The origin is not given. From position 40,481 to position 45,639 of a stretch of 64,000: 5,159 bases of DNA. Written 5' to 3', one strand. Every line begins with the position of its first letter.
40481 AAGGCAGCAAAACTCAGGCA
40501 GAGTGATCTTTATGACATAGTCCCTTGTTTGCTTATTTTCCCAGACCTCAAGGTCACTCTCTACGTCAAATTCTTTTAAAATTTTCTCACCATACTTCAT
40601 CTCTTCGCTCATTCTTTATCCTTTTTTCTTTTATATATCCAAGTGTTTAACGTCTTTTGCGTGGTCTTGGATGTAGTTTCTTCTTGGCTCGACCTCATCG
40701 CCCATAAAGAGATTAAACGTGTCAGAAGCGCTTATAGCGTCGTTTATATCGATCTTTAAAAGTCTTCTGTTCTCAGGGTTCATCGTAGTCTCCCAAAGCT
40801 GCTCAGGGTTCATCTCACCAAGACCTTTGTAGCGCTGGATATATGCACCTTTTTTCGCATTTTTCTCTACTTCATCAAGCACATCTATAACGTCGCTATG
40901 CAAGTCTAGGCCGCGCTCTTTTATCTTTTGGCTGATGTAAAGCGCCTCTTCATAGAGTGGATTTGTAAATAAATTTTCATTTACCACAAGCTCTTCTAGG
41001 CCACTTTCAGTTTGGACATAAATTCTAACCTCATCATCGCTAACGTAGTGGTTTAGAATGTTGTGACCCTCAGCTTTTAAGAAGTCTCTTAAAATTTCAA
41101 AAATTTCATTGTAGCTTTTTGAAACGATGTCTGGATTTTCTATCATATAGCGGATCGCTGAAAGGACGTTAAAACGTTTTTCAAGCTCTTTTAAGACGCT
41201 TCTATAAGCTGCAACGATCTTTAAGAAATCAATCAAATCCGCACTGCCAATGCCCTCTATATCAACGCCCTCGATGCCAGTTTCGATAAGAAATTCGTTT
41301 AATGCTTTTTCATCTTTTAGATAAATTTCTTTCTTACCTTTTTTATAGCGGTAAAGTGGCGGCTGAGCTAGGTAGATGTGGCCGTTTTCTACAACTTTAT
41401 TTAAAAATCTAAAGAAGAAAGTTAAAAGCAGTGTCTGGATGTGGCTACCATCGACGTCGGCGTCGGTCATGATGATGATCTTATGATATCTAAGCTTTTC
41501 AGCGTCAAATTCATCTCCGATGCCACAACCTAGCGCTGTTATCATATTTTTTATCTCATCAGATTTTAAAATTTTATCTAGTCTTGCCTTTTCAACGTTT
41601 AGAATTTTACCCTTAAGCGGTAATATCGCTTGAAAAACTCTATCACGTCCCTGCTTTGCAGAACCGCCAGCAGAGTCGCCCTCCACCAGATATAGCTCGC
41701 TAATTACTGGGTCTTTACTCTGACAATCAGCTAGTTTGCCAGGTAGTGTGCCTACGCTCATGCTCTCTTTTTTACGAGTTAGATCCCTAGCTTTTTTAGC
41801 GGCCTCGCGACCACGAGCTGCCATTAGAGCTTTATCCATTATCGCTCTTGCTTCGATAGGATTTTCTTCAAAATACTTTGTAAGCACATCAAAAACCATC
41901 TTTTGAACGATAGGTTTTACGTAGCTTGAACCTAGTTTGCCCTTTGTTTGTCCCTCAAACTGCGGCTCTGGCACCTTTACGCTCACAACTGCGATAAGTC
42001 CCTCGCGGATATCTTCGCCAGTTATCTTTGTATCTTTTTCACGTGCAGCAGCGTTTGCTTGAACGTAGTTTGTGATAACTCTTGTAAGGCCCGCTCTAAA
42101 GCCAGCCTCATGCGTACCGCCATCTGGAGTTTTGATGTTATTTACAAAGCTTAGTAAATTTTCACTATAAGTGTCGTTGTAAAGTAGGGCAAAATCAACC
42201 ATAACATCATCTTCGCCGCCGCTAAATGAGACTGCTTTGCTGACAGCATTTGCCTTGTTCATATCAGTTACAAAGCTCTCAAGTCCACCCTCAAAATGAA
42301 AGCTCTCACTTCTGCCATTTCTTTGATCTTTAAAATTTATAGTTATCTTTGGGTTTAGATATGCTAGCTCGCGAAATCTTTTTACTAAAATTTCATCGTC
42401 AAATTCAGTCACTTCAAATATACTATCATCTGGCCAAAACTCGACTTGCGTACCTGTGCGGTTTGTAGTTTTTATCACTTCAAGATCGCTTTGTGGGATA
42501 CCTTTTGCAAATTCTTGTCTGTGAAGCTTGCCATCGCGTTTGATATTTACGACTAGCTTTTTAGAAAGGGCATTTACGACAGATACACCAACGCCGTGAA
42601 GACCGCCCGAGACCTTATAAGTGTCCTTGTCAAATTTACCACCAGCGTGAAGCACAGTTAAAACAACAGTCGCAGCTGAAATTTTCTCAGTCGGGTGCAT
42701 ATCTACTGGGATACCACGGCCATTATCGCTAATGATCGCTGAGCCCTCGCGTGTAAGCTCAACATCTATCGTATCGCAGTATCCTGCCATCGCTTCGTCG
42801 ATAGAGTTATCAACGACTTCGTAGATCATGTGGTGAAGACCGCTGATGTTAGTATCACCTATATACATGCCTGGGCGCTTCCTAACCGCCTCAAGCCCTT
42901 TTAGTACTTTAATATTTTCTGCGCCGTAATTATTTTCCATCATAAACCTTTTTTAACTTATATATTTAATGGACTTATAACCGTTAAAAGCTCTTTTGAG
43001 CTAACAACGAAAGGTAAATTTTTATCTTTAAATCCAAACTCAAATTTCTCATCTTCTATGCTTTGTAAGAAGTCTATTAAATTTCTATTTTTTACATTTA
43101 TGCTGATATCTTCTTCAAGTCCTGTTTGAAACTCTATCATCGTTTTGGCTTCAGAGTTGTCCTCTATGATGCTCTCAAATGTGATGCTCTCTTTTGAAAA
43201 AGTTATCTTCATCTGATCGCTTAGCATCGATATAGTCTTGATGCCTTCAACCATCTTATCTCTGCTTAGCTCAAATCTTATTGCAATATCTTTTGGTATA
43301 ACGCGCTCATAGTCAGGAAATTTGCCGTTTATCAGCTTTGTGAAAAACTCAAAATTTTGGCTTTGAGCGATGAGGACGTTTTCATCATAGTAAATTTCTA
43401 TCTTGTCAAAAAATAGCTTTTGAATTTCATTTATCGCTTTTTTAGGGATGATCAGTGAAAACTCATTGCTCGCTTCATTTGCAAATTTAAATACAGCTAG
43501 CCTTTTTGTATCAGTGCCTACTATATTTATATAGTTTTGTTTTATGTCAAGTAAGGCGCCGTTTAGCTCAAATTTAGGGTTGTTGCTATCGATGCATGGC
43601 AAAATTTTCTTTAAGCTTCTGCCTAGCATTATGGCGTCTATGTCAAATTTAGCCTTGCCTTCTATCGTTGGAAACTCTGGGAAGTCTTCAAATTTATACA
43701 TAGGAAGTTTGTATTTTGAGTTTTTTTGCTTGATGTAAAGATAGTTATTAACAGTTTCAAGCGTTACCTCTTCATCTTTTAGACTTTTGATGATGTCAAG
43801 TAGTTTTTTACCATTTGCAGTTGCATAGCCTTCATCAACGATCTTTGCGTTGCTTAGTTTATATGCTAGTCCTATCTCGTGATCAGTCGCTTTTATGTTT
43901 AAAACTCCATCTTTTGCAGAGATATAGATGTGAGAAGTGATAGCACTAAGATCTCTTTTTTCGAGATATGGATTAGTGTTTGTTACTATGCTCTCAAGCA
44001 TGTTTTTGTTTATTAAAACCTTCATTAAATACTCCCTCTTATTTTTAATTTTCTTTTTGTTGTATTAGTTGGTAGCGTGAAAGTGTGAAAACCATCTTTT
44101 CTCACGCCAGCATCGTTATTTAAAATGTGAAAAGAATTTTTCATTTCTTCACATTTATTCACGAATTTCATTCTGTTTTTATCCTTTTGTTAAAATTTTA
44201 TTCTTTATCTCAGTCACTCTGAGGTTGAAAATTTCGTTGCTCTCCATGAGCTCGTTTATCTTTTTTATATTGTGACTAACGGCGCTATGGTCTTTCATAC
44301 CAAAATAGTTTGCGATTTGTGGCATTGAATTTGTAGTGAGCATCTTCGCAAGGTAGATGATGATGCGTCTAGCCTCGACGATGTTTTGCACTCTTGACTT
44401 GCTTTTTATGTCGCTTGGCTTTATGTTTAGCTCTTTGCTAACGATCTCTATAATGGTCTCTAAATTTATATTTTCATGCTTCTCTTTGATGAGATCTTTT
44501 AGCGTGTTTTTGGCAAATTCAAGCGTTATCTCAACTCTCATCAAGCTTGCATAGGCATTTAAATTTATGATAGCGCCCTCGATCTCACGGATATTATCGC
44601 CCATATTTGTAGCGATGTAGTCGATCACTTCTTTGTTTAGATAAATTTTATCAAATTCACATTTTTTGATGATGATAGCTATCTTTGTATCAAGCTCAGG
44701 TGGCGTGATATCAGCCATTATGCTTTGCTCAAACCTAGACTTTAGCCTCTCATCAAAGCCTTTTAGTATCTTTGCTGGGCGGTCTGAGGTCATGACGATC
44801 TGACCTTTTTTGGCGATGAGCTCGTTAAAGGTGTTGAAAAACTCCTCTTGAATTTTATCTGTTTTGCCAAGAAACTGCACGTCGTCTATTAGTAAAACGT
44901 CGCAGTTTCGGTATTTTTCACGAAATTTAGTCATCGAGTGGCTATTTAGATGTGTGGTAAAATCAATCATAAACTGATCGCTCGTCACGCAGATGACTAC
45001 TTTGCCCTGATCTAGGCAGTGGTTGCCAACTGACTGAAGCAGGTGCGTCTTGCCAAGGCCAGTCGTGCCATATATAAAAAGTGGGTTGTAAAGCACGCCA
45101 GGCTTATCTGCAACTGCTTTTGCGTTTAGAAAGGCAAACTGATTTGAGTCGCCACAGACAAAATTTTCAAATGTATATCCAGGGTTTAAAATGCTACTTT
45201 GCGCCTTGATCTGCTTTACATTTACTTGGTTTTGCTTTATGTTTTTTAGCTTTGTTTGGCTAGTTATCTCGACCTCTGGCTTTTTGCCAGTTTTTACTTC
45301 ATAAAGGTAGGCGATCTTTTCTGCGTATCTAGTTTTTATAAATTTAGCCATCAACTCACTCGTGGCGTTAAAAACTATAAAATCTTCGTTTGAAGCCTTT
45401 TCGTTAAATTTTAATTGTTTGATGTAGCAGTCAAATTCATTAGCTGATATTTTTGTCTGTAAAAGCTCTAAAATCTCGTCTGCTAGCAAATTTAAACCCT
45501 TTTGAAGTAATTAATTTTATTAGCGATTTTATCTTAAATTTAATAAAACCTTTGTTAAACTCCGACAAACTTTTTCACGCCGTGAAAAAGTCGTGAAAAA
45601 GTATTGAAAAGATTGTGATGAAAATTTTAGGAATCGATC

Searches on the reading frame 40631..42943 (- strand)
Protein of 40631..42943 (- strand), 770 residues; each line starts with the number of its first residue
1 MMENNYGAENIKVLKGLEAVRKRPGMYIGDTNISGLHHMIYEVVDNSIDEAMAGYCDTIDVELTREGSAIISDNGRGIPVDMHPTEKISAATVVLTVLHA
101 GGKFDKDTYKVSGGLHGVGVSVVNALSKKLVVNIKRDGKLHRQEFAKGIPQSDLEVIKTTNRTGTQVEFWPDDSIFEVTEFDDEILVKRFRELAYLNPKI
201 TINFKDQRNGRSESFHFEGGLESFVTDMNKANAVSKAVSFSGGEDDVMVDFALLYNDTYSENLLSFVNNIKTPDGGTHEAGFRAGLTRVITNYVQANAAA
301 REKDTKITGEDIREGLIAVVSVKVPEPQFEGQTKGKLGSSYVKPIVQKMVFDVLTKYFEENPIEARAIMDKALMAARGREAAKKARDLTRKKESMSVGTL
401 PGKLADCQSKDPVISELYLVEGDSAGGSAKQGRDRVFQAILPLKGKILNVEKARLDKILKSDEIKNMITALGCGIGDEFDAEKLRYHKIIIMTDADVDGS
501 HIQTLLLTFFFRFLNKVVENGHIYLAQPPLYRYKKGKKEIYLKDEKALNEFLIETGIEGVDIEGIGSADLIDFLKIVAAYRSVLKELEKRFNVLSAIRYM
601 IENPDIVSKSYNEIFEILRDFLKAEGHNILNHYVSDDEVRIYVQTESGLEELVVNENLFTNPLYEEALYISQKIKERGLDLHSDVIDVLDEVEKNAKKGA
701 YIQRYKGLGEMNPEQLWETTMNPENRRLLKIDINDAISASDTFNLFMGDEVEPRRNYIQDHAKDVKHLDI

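Call 62: search_protein_families(library=pfam, proteins=[window:40631-42943:-], max_evalue=0.00001)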
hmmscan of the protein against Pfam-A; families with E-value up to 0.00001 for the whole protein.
window:40631-42943:- (770 aa): 5 families
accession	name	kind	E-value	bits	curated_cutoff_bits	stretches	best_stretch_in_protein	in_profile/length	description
PF00204.31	DNA_gyraseB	-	4.4e-57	192.8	27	1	220-387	1-172/173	DNA gyrase B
PF00986.26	DNA_gyraseB_C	-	8.1e-30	103.2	29.8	1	698-759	2-63/63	DNA gyrase B subunit, carboxyl terminus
PF01751.28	Toprim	-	9.3e-21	74.3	23.1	1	416-527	1-95/96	Toprim domain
PF02518.31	HATPase_c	-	5.2e-16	59.5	26.4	1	33-172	3-108/111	Histidine kinase-, DNA gyrase B-, and HSP90-like ATPase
PF21249.2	GyrB_hook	-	3.3e-07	30.2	23.7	1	529-554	1-26/29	GyrB, hook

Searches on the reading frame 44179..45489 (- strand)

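Call 62: search_protein_families(library=pfam, proteins=[window:44179-45489:-], max_evalue=0.00001)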
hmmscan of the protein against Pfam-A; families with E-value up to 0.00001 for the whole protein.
window:44179-45489:- (436 aa): 4 families
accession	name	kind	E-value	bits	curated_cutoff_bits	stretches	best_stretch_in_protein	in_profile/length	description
PF00308.24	Bac_DnaA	-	6.5e-57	192.7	23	1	101-258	1-160/162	Bacterial DnaA ATPAse domain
PF08299.17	Bac_DnaA_C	-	6.4e-25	87.4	31.5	1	344-411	2-69/69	Bacterial dnaA protein helix-turn-helix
PF01695.23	IstB_IS21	-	3.1e-08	33.9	24.1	1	137-238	95-195/238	IstB-like ATP binding protein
PF11638.13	DnaA_N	-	2.8e-06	27.4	24.6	1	5-61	6-61/65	DnaA N-terminal domain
